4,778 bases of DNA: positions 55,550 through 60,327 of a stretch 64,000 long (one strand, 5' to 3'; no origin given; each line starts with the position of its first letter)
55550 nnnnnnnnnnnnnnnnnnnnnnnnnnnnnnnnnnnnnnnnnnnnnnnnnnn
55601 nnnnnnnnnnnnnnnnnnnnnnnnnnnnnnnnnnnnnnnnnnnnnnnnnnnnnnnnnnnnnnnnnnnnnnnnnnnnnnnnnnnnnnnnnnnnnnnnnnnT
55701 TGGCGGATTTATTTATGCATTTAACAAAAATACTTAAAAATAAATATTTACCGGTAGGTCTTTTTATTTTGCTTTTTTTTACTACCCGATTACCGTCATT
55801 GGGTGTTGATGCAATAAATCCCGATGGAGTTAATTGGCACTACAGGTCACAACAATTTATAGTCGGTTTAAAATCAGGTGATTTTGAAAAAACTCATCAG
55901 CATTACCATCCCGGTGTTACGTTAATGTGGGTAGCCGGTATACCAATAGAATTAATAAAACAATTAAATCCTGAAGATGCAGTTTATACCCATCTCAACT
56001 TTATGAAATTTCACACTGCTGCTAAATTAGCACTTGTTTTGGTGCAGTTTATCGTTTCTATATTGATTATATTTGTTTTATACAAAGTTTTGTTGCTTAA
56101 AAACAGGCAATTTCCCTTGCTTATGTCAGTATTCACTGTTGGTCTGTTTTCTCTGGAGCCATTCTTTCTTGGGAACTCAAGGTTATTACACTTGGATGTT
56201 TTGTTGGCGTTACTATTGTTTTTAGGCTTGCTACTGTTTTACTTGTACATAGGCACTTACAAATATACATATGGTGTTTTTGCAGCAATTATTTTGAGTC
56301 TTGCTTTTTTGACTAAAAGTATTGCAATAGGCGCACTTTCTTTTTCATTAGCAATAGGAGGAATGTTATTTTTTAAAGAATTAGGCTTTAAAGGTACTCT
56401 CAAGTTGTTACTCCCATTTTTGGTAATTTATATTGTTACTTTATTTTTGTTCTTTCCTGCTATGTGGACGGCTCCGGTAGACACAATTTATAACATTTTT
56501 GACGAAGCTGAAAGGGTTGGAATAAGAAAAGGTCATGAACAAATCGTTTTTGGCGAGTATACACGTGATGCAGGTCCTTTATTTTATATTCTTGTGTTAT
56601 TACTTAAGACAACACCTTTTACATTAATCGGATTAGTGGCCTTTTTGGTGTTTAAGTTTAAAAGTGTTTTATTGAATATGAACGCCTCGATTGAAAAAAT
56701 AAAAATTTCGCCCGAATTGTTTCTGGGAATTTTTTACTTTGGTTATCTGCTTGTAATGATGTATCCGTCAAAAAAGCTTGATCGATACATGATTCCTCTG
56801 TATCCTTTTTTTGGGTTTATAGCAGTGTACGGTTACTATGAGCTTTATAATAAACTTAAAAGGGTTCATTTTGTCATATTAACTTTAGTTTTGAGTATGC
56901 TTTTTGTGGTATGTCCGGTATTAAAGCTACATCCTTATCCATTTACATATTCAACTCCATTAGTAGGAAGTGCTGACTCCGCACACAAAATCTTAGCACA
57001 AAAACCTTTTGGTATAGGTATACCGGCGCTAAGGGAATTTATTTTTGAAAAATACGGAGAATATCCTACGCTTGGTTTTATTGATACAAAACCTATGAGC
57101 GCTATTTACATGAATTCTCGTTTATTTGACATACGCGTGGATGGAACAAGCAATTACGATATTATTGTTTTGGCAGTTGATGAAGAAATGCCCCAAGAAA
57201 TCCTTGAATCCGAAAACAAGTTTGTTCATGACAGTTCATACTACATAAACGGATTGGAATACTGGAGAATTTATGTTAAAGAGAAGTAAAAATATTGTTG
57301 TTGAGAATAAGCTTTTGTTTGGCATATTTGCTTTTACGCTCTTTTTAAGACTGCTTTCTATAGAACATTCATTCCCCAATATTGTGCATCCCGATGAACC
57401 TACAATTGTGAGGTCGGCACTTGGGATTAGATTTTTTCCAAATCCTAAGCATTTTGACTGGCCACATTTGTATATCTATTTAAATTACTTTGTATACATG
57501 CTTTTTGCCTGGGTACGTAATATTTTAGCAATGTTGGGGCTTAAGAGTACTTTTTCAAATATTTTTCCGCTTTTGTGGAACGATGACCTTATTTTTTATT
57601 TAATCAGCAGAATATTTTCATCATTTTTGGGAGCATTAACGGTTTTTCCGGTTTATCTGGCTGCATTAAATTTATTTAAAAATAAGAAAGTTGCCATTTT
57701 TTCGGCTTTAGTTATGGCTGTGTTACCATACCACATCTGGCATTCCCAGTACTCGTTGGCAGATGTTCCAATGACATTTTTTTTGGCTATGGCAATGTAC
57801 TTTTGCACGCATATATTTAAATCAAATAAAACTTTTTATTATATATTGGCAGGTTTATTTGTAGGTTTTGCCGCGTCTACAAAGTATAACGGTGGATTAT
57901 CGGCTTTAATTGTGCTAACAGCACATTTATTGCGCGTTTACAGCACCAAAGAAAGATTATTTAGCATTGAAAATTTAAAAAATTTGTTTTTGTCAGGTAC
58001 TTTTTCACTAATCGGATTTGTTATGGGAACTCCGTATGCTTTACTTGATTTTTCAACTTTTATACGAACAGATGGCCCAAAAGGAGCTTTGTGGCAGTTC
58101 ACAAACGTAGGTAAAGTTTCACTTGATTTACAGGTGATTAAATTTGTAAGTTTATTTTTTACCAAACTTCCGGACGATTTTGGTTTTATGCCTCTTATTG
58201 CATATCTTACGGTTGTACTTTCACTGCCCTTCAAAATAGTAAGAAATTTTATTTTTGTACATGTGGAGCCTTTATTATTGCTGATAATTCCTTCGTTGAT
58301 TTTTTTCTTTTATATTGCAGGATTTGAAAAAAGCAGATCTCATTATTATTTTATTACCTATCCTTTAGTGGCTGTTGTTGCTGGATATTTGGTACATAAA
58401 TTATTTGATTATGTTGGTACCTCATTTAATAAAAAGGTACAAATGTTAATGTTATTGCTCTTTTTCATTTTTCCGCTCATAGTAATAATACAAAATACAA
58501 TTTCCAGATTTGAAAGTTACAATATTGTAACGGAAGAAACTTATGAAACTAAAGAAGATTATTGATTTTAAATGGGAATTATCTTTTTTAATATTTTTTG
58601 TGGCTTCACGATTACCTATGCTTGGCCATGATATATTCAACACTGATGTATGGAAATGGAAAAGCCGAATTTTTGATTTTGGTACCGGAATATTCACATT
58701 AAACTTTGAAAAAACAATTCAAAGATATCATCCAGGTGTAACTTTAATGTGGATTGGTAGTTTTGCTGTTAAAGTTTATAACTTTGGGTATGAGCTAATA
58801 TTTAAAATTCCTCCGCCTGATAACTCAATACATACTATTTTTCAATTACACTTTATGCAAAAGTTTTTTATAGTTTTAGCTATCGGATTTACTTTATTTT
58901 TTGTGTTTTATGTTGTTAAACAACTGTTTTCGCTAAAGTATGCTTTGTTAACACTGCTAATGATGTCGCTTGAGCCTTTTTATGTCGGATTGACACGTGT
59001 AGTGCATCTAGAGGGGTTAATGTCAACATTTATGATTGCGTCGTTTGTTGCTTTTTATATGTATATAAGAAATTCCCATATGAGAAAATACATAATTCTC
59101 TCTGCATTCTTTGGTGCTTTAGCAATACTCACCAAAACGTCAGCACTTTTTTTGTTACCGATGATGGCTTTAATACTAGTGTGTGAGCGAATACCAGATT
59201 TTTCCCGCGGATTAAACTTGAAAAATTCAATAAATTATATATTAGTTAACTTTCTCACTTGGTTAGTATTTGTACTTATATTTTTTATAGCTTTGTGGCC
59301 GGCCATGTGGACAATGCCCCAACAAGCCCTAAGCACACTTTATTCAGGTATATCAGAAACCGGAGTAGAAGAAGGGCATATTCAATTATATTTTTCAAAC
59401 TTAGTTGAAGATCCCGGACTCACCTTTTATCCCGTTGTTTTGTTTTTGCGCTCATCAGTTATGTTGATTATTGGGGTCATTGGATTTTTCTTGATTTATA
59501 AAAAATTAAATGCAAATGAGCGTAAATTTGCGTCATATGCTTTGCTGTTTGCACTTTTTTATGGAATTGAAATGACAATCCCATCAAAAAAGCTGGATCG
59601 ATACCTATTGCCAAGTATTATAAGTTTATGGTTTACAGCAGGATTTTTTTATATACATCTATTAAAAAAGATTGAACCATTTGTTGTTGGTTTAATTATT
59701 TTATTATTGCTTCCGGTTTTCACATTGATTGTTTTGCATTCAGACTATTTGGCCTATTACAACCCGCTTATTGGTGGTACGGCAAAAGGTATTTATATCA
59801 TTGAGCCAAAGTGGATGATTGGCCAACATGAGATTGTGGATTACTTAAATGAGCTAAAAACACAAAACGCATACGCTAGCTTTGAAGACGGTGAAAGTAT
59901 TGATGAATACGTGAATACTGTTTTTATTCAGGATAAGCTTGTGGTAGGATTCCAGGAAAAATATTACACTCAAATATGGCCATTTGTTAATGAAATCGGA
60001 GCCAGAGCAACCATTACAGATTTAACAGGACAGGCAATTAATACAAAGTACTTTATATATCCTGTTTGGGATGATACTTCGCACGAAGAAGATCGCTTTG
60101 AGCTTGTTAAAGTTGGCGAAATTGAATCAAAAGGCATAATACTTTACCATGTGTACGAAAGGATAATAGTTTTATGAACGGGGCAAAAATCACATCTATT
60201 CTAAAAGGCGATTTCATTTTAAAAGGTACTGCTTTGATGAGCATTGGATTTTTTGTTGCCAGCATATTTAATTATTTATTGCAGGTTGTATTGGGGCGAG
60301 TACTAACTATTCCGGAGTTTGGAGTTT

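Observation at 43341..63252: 20-kb, 15-gene glycosylation island built from repeated GtrB/GtrA/GT-C-type modules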

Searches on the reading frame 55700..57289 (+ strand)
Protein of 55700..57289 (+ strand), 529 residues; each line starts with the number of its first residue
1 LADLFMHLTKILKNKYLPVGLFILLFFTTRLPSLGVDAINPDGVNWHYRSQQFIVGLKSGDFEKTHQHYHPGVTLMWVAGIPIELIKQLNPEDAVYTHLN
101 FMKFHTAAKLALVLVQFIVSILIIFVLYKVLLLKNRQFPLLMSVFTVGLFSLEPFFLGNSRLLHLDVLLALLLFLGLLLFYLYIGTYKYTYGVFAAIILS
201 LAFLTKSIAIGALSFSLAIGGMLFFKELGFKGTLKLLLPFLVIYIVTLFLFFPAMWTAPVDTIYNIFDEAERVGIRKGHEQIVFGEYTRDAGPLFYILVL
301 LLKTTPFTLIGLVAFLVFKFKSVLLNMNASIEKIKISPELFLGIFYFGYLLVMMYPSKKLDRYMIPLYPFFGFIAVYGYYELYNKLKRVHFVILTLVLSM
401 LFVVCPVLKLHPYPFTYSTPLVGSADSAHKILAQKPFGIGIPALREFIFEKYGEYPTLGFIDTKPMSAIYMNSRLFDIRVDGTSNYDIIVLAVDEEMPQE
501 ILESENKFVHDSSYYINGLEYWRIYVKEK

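Call 4: search_protein_families(library=pfam, proteins=[window:55700-57289:+], max_evalue=0.01)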
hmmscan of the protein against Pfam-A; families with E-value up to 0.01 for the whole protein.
window:55700-57289:+ (529 aa): 1 family
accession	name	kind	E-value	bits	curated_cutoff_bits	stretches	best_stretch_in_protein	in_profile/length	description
PF13231.12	PMT_2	-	7.9e-05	23.4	26.1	1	107-255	19-158/160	Dolichyl-phosphate-mannose-protein mannosyltransferase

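Call 11: search_protein_families(library=ncbifam, proteins=[window:55700-57289:+], max_evalue=0.001)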
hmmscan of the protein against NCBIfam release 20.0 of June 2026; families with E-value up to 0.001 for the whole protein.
window:55700-57289:+ (529 aa): 0 families

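Call 35: find_homologous_proteins(query=window:55700-57289:+, max_evalue=0.00001)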
Query window:55700-57289:+ (529 aa): 270 proteins with E <= 0.00001 among 8000 candidates; the best 120 are listed.
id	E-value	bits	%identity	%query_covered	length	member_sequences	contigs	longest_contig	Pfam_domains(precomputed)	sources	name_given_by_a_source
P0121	0.0e+0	1148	100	99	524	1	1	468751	-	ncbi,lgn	-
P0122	3.5e-223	760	65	95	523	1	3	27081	PF02366.25,PF13231.13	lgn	-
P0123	3.8e-171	589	53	97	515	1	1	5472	-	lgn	-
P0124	4.2e-171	589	53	99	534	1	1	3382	-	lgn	-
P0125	1.8e-170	587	51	99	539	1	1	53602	-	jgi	jgi:hypothetical protein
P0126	8.9e-169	581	52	99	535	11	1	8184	-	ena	-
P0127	4.0e-168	579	53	97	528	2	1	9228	-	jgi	-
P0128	1.7e-167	577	52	99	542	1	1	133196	PF13231.13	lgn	-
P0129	2.1e-167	576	52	99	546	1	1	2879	PF13231.13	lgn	-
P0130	1.7e-165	570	52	97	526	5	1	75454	-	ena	-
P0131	2.6e-163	563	52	99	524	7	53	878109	PF13231.13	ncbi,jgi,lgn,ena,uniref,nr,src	ncbi:TPA: hypothetical protein DHW62_00850 [candidate division WWE3 bacterium]|uniref:Uncharacterize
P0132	7.6e-163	561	52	99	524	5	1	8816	PF02366.25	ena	-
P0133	1.6e-162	560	52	99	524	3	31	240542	PF13231.13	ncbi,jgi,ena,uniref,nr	ncbi:hypothetical protein A2380_01165 [candidate division WWE3 bacterium RIFOXYB1_FULL_43_24]|uniref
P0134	2.7e-162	560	53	97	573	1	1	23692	PF13231.13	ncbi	-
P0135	1.3e-161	557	52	98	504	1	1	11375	PF13231.13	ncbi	-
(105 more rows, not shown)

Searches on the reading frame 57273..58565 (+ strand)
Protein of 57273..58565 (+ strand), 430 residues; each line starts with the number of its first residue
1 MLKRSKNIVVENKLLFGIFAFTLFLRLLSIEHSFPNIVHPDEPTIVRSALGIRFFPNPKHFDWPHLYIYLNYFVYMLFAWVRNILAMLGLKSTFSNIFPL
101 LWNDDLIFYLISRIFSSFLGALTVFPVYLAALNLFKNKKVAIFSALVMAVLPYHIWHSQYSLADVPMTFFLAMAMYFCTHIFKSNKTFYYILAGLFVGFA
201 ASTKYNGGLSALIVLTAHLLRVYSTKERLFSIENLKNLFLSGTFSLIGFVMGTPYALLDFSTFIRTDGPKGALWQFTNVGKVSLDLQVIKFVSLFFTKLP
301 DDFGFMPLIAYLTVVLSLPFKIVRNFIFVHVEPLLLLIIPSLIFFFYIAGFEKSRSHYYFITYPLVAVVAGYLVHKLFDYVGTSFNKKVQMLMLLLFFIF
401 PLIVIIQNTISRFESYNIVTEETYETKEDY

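Call 4: search_protein_families(library=pfam, proteins=[window:57273-58565:+], max_evalue=0.01)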
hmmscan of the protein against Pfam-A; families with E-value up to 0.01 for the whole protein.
window:57273-58565:+ (430 aa): 2 families
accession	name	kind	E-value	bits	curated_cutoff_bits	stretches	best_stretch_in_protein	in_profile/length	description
PF02366.24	PMT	-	1.1e-15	58.3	22.7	1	109-248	82-227/245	Dolichyl-phosphate-mannose-protein mannosyltransferase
PF13231.12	PMT_2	-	3e-10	41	26.1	1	113-218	25-128/160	Dolichyl-phosphate-mannose-protein mannosyltransferase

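Call 11: search_protein_families(library=ncbifam, proteins=[window:57273-58565:+], max_evalue=0.001)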
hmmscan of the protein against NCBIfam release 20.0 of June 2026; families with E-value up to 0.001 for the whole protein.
window:57273-58565:+ (430 aa): 2 families
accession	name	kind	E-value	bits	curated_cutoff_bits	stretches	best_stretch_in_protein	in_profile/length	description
TIGR03663.1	TIGR03663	subfamily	1.4e-05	24.3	126.25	1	111-227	72-186/435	flippase activity-associated protein Agl23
NF009784.2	PRK13279.1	equivalog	8.7e-05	21.3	567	1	113-228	84-200/539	lipid IV(A) 4-amino-4-deoxy-L-arabinosyltransferase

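Call 53: search_solved_structures(query=window:57273-58565:+, max_evalue=0.1)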
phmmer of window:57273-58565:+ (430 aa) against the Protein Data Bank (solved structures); distinct sequences matched with E-value up to 0.1: 1.
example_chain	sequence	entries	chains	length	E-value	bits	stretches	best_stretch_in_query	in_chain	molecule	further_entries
6p25_A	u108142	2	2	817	1.3e-07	34.5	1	107-259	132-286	Dolichyl-phosphate-mannose--protein mannosyltransferase 1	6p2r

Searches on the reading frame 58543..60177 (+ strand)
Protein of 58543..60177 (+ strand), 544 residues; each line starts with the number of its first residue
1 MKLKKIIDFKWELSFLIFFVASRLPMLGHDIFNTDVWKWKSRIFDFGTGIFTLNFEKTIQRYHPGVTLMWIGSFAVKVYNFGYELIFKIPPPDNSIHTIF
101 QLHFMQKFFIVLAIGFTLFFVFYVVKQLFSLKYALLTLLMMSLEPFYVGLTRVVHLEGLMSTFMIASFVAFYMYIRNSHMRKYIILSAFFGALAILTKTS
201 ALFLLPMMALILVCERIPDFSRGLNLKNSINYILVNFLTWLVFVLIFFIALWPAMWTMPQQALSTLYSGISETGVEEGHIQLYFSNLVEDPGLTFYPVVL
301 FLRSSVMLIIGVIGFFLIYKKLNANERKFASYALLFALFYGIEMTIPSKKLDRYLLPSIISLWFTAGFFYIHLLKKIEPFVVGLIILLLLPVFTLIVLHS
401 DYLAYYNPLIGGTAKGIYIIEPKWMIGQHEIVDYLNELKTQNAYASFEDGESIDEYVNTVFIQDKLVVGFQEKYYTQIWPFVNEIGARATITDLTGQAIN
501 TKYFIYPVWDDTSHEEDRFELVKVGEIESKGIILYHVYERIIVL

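Call 4: search_protein_families(library=pfam, proteins=[window:58543-60177:+], max_evalue=0.01)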
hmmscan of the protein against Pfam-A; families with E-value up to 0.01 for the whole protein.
window:58543-60177:+ (544 aa): 2 families
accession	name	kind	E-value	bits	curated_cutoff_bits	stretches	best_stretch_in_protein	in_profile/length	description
PF13231.12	PMT_2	-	1.8e-06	28.7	26.1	1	108-241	26-152/160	Dolichyl-phosphate-mannose-protein mannosyltransferase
PF02366.24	PMT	-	0.0021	18.1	22.7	1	105-250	85-240/245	Dolichyl-phosphate-mannose-protein mannosyltransferase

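Call 11: search_protein_families(library=ncbifam, proteins=[window:58543-60177:+], max_evalue=0.001)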
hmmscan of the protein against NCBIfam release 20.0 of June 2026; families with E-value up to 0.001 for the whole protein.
window:58543-60177:+ (544 aa): 0 families
